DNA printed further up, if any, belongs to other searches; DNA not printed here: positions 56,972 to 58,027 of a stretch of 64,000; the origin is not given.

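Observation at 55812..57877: Rieske oxygenase alpha subunit followed by an NTF2-like protein fused to two CDGSH iron-sulfur domains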

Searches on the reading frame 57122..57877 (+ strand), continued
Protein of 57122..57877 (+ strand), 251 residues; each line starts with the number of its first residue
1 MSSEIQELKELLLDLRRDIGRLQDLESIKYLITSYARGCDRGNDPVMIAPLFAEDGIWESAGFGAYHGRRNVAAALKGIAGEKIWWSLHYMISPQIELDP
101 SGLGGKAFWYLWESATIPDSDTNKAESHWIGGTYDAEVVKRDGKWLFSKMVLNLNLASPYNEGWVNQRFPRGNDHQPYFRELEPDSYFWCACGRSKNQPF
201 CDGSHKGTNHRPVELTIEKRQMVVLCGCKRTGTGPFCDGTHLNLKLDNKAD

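Call 25: find_encoding_contigs(protein=P0108, flank=10000, max_places=1)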
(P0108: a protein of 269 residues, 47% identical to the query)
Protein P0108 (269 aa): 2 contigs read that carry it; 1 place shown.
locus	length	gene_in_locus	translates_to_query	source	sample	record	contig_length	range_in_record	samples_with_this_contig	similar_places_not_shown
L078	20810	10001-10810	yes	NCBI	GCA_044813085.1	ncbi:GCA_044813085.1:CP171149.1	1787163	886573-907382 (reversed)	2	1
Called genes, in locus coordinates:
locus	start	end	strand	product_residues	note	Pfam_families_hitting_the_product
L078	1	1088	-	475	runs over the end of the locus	-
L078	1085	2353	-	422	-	-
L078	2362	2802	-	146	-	-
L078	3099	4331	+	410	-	PF00890:FAD_binding_2 (faint), PF01134:GIDA (weak), PF01494:FAD_binding_3, PF03486:HI0933_like (faint), PF04820:Trp_halogenase (faint), PF07992:Pyr_redox_2 (faint), PF13450:NAD_binding_8 (faint)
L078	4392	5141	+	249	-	PF01925:TauE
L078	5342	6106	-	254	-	PF01209:Ubie_methyltran, PF13489:Methyltransf_23, PF08241:Methyltransf_11, PF08242:Methyltransf_12, PF13649:Methyltransf_25, PF13847:Methyltransf_31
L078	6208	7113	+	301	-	PF00126:HTH_1, PF03466:LysR_substrate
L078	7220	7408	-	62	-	-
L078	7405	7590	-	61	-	-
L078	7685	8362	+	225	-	PF00857:Isochorismatase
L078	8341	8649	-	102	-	PF00355:Rieske, PF13806:Rieske_2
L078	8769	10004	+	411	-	PF00355:Rieske, PF00848:Ring_hydroxyl_A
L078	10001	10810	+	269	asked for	PF13577:SnoaL_4, PF09360:zf-CDGSH (weak)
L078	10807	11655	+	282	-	PF02668:TauD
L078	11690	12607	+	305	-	PF00294:PfkB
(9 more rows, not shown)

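Call 35: predict_structure(alignment_id=A2)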
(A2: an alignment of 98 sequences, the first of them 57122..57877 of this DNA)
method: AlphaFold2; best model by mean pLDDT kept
length: 251 residues; sequences in the alignment: 98
mean_pLDDT: 94.4   pTM: 0.88
mean pLDDT of the five models: 94.4, 94.2, 93.9, 93.5, 92.9
residues with pLDDT >= 90: 227; 70-90: 19; 50-70: 2; < 50: 3
segments of 3 or more residues with pLDDT < 50: 249-251
pLDDT, mean of each block of 10 residues (from residue 1): 93 97 98 96 96 98 96 94 87 95 97 92 93 98 98 96 94 93 98 97 97 98 96 94 74 37
secondary structure, 60 per line:
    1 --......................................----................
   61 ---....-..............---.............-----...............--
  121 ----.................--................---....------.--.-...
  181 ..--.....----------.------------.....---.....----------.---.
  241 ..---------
elements in order: H3-40 H45-51 E52-60 E64-67 H69-82 E86-98 E104-118 E125-141 E144-159 H163-166 E178-182 E185-189 E213-217 E221-225

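Call 38: fold_search(model_id=the predicted structure, library=pdb)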
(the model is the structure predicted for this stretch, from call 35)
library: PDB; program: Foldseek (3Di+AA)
matches with E <= 10: 1106; with E <= 0.001: 397
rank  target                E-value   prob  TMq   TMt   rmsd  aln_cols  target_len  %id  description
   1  8abu_B                1.2e-09  1.00  0.55  0.57   3.4       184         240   22  Crystal structure of NaLdpA mutant H97Q in complex with erythro-DGPD (released 2023-02-01)
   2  8abu_A                1.5e-09  1.00  0.56  0.60   2.9       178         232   21  Crystal structure of NaLdpA mutant H97Q in complex with erythro-DGPD (released 2023-02-01)
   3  8abt_B                1.7e-09  1.00  0.54  0.58   3.5       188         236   23  Crystal structure of NaLdpA in complex with the product analog Resveratrol (released 2023-02-01)
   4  3s5c_A                1.8e-09  1.00  0.51  0.84   1.8       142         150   22  Crystal Structure of a Hexachlorocyclohexane dehydrochlorinase (LinA) Type2 (released 2012-05-23)
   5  3s5c_F                2.2e-09  1.00  0.51  0.86   1.9       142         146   22  Crystal Structure of a Hexachlorocyclohexane dehydrochlorinase (LinA) Type2 (released 2012-05-23)
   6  8abu_C                2.4e-09  1.00  0.55  0.59   2.8       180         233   22  Crystal structure of NaLdpA mutant H97Q in complex with erythro-DGPD (released 2023-02-01)
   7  8abt_A                2.4e-09  1.00  0.54  0.58   3.5       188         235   23  Crystal structure of NaLdpA in complex with the product analog Resveratrol (released 2023-02-01)
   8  8abv                  2.5e-09  1.00  0.57  0.59   2.9       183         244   21  Crystal structure of SpLdpA in complex with erythro-DGPD (released 2023-02-01)
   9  3s5c_E                5.3e-09  1.00  0.51  0.82   1.8       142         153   22  Crystal Structure of a Hexachlorocyclohexane dehydrochlorinase (LinA) Type2 (released 2012-05-23)
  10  8abw                  6.0e-09  1.00  0.57  0.59   3.0       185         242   21  Crystal structure of SpLdpA in complex with threo-DGPD (released 2023-02-01)
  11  3a76_A                7.2e-09  1.00  0.51  0.86   1.8       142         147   21  The crystal structure of LinA (released 2010-09-15)
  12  4leh_A                8.1e-09  1.00  0.52  0.77   2.7       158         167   20  Crystal structure of a bile-acid 7-alpha dehydratase (CLOSCI_03134) from Clostridium scindens ATCC 35704 at 2.90 A res (released 2013-08-21)
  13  3a76_C                9.6e-09  1.00  0.51  0.83   1.8       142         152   21  The crystal structure of LinA (released 2010-09-15)
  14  3s5c_B                9.6e-09  1.00  0.51  0.85   1.8       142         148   22  Crystal Structure of a Hexachlorocyclohexane dehydrochlorinase (LinA) Type2 (released 2012-05-23)
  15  5kvb                  1.0e-08  1.00  0.51  0.85   1.9       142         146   22  The crystal structure of hexachlorocyclohexane dehydrochlorinase LinA-type3 from Novosphingobium barchaimii LL02 (released 2017-07-19)
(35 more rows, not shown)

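Call 39: search_protein_families(library=pfam, proteins=[L059:10885-11901:+, L059:10508-10885:+, L059:8112-8468:+, L059:8487-9962:+, L059:5465-6838:+, L059:3237-4727:+, L026:8431-8769:+, L010:10752-11312:+, L067:10898-11995:+, L059:6890-8098:+], max_evalue=0.01)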
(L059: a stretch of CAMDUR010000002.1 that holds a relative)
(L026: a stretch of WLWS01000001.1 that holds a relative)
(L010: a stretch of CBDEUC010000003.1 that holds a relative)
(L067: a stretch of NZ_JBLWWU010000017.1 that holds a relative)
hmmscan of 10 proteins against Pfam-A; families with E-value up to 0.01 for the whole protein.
L059:10885-11901:+ (338 aa): 4 families
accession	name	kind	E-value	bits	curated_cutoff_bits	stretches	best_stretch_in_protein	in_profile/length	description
PF00111.32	Fer2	-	1.8e-15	57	21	1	4-80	1-76/77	2Fe-2S iron-sulfur cluster binding domain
PF00970.30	FAD_binding_6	-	5.5e-15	56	21.1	1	105-196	2-97/99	Oxidoreductase FAD-binding domain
PF00175.26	NAD_binding_1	-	2.3e-14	54.4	22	1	209-317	2-107/109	Oxidoreductase NAD-binding domain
PF08030.17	NAD_binding_6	-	0.0039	17.7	22.2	1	206-246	4-47/156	Ferric reductase NAD binding domain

L059:10508-10885:+ (125 aa): 2 families
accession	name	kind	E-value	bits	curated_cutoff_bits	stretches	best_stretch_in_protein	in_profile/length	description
PF00355.32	Rieske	-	8.2e-19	67.8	20.3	1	22-107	3-87/88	Rieske [2Fe-2S] domain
PF13806.12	Rieske_2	-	5.6e-08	33.1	27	1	23-118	4-103/104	Rieske-like [2Fe-2S] domain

L059:8112-8468:+ (118 aa): 0 families

L059:8487-9962:+ (491 aa): 1 family
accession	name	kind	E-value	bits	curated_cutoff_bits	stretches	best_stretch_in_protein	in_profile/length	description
PF02133.21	Transp_cyt_pur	-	3.6e-12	46.3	23.5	1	85-463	45-420/440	Permease for cytosine/purines, uracil, thiamine, allantoin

L059:5465-6838:+ (457 aa): 1 family
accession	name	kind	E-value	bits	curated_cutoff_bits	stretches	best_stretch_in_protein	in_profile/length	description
PF03069.20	FmdA_AmdA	-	2.5e-42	145.6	27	1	68-441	56-372/373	Acetamidase/Formamidase family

L059:3237-4727:+ (496 aa): 16 families
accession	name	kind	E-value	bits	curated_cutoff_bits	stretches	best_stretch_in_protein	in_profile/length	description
PF00743.25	FMO-like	-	1.8e-44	152.5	22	1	4-457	3-439/532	Flavin-binding monooxygenase-like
PF13738.12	Pyr_redox_3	-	3.5e-19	69.6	30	1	7-212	2-200/305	Pyridine nucleotide-disulphide oxidoreductase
PF07992.20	Pyr_redox_2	-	2.8e-17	63.5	26.1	1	4-207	2-173/291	Pyridine nucleotide-disulphide oxidoreductase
PF01266.30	DAO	-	4.9e-10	39.9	27.9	1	5-64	2-51/353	FAD dependent oxidoreductase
PF13450.12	NAD_binding_8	-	1.1e-09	38.9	21.9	1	7-51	1-44/68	NAD(P)-binding Rossmann-like domain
PF00070.33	Pyr_redox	-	5.9e-08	33.5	22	1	4-34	1-31/82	Pyridine nucleotide-disulphide oxidoreductase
PF13434.12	Lys_Orn_oxgnase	-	9.8e-07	28.6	21.3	1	77-204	95-216/339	L-lysine 6-monooxygenase/L-ornithine 5-monooxygenase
PF13454.12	NAD_binding_9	-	1.6e-05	25.4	21.8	1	6-79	1-77/155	FAD-NAD(P)-binding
PF01946.23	Thi4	-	4.5e-05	23.2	26.2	1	2-45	17-62/235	Thi4 family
PF01494.25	FAD_binding_3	-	0.00022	21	22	1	3-35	2-34/349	FAD binding domain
PF01488.26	Shikimate_DH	-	0.00034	21.1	24.3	0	171-209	7-46/138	Shikimate / quinate 5-dehydrogenase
PF01262.27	AlaDh_PNT_C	-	0.00041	20.3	23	1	4-36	30-62/214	Alanine dehydrogenase/PNT, C-terminal domain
PF13241.12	NAD_binding_7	-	0.0041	18.1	22.1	0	173-213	4-44/104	Putative NAD(P)-binding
PF02826.25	2-Hacid_dh_C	-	0.0043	16.9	25.1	0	3-35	37-69/178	D-isomer specific 2-hydroxyacid dehydrogenase, NAD binding domain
PF00890.30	FAD_binding_2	-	0.005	16.5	20.4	1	5-39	2-36/414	FAD binding domain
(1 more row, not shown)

L026:8431-8769:+ (112 aa): 1 family
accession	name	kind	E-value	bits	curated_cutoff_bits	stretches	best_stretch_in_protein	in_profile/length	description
PF07110.17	EthD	-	9.9e-05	23.9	22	1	18-97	10-93/96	EthD domain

L010:10752-11312:+ (186 aa): 0 families

L067:10898-11995:+ (365 aa): 1 family
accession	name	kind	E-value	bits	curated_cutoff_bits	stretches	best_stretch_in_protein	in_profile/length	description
PF00724.26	Oxidored_FMN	-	8.1e-68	229.6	27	1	4-339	2-336/342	NADH:flavin oxidoreductase / NADH oxidase family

L059:6890-8098:+ (402 aa): 2 families
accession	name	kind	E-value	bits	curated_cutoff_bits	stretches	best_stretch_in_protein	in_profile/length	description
PF00848.25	Ring_hydroxyl_A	-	4.8e-27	95.6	24.9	1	199-395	11-202/208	Ring hydroxylating alpha subunit (catalytic domain)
PF00355.32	Rieske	-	4.5e-14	52.6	20.3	1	44-136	1-83/88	Rieske [2Fe-2S] domain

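Call 59: search_protein_representatives(protein=window:57122-57877:+)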
Query: 251 residues. Proteins with E-value up to 0.001 (for the whole library): 3534; up to 1e-10: 1155; up to 1e-30: 18. The best 150 are listed.
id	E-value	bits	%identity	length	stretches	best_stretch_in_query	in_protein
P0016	3.6e-118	410.3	68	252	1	1-247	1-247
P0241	1.1e-61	225.1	54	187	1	5-185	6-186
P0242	2.4e-57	210.8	55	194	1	8-172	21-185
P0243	4.6e-42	160.7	47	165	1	14-169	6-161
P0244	6.1e-38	147.2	60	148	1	10-121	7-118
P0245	2.0e-37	145.5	45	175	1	10-169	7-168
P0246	4.8e-37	144.2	45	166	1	13-164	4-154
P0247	2.3e-35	138.7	53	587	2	186-244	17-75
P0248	7.5e-35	137.0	44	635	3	177-245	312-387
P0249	7.7e-35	137.0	48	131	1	118-245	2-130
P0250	7.0e-34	133.9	39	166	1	17-166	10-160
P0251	2.2e-33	132.2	47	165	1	15-132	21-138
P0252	1.3e-32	129.7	61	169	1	1-102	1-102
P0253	1.7e-32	129.3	40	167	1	13-168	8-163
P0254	4.0e-32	128.1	42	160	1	19-164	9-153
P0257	9.9e-31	123.5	43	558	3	177-247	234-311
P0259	2.3e-30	122.3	47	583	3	187-247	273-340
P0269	1.1e-26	110.3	29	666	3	7-170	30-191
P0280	1.7e-24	103.1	36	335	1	17-187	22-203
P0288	5.4e-23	98.2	26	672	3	9-173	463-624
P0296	7.3e-22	94.4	30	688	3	6-165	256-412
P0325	4.5e-20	88.6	27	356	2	21-165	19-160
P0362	7.3e-19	84.6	27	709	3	4-174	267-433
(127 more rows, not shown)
